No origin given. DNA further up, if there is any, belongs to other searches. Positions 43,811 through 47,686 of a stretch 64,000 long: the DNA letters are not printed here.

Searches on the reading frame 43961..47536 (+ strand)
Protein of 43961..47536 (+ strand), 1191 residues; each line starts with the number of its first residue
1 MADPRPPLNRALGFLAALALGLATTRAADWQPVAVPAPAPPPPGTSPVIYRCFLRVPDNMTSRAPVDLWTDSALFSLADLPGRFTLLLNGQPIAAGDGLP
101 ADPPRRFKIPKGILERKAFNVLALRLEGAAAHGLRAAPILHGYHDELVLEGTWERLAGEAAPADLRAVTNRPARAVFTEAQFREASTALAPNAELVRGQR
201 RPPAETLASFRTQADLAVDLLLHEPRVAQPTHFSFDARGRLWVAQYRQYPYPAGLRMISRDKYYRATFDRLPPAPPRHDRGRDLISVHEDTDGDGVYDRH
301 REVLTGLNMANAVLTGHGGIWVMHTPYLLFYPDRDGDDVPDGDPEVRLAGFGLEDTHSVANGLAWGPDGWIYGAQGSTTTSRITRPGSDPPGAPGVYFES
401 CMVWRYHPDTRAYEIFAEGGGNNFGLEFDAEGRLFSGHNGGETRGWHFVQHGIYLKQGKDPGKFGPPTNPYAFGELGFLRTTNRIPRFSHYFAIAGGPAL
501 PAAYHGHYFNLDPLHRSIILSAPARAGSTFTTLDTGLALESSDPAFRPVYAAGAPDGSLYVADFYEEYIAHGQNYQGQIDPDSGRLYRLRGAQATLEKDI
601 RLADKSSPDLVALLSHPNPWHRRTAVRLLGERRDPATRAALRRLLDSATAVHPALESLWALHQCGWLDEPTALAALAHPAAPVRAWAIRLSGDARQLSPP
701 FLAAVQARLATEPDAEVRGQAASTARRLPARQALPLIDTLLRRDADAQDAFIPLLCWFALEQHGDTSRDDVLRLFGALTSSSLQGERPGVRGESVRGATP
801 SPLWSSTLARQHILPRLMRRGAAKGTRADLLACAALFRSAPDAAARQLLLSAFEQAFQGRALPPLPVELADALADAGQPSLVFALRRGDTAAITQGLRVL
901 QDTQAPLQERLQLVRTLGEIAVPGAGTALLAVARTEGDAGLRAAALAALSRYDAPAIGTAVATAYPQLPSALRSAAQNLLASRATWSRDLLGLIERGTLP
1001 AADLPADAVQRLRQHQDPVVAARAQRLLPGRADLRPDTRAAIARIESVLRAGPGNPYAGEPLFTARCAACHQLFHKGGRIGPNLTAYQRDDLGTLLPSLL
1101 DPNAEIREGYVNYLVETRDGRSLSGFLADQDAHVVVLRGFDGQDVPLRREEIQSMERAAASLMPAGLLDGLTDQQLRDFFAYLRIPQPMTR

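Call 84: search_protein_families(library=pfam, proteins=[window:43961-47536:+], max_evalue=0.001)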
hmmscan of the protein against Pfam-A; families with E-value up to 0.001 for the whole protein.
window:43961-47536:+ (1191 aa): 3 families
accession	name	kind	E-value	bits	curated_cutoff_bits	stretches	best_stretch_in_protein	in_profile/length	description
PF23500.1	DUF7133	-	1.7e-58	199.2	27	1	203-590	2-382/385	Domain of unknown function (DUF7133)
PF13646.12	HEAT_2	-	4.5e-11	43.3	27.7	1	608-688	2-84/88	HEAT repeats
PF00034.26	Cytochrom_C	-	2.5e-05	25.9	21.3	0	1058-1103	3-49/90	Cytochrome c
